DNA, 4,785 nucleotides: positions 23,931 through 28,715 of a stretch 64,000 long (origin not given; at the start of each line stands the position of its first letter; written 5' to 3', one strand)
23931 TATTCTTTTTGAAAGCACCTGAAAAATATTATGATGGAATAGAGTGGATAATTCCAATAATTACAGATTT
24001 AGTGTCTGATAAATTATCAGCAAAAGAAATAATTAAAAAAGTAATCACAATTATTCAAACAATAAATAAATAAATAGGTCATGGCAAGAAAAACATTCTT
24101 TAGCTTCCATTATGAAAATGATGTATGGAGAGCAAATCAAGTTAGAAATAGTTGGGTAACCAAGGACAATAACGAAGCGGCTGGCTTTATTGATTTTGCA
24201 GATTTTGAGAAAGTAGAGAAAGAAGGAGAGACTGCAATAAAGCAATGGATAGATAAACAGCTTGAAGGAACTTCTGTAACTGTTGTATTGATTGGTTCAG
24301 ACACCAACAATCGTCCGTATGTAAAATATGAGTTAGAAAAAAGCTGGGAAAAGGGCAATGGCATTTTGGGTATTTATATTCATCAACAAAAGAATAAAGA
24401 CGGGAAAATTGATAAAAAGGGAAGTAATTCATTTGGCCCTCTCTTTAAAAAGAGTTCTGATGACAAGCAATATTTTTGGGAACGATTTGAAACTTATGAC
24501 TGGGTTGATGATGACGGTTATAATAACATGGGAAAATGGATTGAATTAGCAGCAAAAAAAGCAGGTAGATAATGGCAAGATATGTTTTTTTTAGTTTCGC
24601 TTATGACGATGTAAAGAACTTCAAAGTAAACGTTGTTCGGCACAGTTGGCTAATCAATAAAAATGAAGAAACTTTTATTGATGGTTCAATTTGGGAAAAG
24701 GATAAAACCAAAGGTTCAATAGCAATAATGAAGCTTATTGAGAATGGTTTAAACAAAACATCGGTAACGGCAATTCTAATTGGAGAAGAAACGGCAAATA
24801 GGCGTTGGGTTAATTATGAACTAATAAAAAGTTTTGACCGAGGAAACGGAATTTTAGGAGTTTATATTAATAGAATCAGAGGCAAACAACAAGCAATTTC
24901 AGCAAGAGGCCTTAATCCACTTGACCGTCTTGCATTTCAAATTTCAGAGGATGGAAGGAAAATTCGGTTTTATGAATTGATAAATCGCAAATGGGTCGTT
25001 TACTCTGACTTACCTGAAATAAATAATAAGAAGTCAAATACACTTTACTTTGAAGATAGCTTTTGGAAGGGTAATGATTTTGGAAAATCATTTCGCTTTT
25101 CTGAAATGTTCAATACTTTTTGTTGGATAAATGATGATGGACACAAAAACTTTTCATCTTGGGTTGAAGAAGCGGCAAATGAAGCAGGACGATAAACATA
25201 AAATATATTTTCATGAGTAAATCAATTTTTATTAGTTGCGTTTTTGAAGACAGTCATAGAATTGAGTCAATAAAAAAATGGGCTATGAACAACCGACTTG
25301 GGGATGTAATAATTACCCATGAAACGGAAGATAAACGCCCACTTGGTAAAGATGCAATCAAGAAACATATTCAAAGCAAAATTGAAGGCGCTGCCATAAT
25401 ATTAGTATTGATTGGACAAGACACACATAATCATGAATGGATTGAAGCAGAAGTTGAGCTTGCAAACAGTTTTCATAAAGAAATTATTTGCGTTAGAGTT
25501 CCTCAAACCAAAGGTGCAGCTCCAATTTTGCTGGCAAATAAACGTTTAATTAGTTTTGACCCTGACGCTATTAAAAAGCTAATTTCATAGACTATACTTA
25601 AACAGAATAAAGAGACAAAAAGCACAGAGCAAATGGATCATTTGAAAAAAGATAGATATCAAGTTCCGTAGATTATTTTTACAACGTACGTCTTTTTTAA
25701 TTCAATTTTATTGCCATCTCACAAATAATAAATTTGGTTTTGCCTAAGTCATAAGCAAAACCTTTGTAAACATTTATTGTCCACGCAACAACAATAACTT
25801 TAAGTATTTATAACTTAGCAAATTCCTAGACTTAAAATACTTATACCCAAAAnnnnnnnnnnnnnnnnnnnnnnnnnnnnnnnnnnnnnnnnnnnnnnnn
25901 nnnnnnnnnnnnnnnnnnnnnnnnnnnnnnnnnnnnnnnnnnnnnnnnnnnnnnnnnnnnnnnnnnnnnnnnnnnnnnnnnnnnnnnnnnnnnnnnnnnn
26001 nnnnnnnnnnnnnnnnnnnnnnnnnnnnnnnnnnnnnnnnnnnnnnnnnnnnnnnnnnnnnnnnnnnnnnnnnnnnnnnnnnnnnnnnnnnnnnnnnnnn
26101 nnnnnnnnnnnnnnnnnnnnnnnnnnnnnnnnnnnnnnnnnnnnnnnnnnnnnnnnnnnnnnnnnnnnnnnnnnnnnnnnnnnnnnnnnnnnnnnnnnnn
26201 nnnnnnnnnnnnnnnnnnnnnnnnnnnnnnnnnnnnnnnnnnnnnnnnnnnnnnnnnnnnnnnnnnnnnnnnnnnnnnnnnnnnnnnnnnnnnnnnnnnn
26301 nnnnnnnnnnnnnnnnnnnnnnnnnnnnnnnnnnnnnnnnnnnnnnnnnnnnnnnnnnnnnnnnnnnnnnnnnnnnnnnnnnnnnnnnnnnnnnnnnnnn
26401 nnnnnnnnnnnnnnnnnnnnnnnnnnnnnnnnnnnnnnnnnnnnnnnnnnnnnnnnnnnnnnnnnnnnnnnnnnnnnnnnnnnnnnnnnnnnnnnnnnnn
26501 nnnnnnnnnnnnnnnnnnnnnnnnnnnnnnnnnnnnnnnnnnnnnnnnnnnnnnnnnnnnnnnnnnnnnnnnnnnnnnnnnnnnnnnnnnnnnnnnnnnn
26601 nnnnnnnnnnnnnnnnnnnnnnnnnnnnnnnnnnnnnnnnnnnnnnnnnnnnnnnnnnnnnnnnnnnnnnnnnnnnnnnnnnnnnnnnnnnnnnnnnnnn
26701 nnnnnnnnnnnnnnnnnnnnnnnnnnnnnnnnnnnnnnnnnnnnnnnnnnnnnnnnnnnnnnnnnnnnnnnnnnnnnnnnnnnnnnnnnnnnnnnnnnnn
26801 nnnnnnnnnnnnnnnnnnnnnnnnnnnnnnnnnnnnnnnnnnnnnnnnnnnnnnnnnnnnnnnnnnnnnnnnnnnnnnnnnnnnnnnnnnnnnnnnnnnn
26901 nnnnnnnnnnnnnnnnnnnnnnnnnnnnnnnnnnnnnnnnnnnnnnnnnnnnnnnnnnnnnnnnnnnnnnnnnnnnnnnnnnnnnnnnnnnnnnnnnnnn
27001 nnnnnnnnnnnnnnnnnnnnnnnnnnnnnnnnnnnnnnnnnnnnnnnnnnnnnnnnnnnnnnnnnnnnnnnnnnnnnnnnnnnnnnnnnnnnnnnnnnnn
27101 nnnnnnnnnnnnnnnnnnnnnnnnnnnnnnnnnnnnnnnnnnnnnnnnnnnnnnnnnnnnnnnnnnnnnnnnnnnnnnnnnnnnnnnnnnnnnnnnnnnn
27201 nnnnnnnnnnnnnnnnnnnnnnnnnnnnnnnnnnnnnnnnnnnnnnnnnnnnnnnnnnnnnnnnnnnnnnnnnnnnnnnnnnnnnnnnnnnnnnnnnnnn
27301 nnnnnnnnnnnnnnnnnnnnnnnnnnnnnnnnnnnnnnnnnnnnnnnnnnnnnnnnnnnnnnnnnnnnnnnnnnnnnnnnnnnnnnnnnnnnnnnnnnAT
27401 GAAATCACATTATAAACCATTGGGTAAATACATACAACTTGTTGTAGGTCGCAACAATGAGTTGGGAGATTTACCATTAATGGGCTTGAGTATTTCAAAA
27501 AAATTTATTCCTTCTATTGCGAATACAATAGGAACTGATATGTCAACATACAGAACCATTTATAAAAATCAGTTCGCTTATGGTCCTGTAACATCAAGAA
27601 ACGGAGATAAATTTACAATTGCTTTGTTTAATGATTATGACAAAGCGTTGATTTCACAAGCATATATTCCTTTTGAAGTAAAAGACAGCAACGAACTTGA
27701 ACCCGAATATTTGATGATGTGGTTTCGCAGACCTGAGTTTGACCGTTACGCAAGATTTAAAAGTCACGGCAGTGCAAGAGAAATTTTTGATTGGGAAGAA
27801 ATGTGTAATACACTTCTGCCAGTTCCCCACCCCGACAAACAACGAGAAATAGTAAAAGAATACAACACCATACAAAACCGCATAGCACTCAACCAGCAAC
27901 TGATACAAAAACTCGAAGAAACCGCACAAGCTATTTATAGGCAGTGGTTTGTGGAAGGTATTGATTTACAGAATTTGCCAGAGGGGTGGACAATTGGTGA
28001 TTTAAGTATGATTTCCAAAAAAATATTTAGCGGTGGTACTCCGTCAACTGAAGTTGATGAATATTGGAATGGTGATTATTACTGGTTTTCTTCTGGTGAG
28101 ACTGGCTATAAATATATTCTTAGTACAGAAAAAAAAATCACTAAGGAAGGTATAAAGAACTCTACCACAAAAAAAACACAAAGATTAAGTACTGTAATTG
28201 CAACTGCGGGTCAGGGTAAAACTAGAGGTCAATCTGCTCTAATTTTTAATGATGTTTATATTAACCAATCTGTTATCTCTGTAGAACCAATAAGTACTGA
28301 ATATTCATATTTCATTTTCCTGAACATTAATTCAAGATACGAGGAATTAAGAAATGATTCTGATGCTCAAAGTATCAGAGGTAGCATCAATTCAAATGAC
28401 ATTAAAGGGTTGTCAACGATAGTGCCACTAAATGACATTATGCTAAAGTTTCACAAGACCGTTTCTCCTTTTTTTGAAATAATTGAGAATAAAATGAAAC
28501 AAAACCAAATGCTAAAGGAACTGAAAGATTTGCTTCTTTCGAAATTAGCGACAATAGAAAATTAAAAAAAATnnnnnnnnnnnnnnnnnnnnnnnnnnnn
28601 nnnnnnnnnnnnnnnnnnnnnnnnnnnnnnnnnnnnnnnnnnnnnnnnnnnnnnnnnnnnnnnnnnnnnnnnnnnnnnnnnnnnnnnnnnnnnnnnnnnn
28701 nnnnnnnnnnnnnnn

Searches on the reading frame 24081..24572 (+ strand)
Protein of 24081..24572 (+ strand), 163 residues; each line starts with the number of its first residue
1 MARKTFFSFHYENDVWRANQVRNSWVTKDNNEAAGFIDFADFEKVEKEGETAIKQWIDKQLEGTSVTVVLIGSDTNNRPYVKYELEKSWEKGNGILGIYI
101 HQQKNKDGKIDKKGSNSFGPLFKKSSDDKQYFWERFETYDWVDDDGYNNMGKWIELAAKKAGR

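Call 51: search_protein_families(library=pfam, proteins=[window:24081-24572:+], max_evalue=0.001)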
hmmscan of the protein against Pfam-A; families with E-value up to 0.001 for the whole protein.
window:24081-24572:+ (163 aa): 1 family
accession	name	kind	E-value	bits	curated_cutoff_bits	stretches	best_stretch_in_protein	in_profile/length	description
PF08937.16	ThsB_TIR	-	1.2e-27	96.7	21.2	1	6-104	1-99/100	Thoeris protein ThsB, TIR-like domain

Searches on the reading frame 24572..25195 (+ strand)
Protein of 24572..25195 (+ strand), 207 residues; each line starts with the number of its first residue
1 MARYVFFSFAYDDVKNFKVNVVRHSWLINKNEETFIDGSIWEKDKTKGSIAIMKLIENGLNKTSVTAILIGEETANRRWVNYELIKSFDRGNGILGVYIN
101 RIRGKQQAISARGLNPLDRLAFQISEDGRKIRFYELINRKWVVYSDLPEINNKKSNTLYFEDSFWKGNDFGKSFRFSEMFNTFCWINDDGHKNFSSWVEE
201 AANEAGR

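Call 51: search_protein_families(library=pfam, proteins=[window:24572-25195:+], max_evalue=0.001)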
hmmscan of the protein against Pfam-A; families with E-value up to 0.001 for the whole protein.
window:24572-25195:+ (207 aa): 1 family
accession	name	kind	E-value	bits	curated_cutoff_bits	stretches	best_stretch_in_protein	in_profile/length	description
PF08937.16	ThsB_TIR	-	6.2e-18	65.5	21.2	1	6-100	1-96/100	Thoeris protein ThsB, TIR-like domain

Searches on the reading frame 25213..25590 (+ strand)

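Call 51: search_protein_families(library=pfam, proteins=[window:25213-25590:+], max_evalue=0.001)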
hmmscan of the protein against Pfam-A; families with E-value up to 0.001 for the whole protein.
window:25213-25590:+ (125 aa): 2 families
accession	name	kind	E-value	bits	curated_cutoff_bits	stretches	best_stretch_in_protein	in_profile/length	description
PF08937.16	ThsB_TIR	-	4.9e-13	49.8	21.2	1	6-100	1-99/100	Thoeris protein ThsB, TIR-like domain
PF13676.11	TIR_2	-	9.3e-07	29.8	28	1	5-116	1-109/122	TIR domain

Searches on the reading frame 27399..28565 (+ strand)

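Call 7: search_protein_families(library=pfam, proteins=[window:27399-28565:+], max_evalue=0.01)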
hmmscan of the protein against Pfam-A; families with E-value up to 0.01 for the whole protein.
window:27399-28565:+ (388 aa): 1 family
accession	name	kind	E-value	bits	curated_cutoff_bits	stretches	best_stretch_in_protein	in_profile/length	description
PF01420.25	Methylase_S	-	7e-15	56.1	22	2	194-367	1-161/168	Type I restriction modification DNA specificity domain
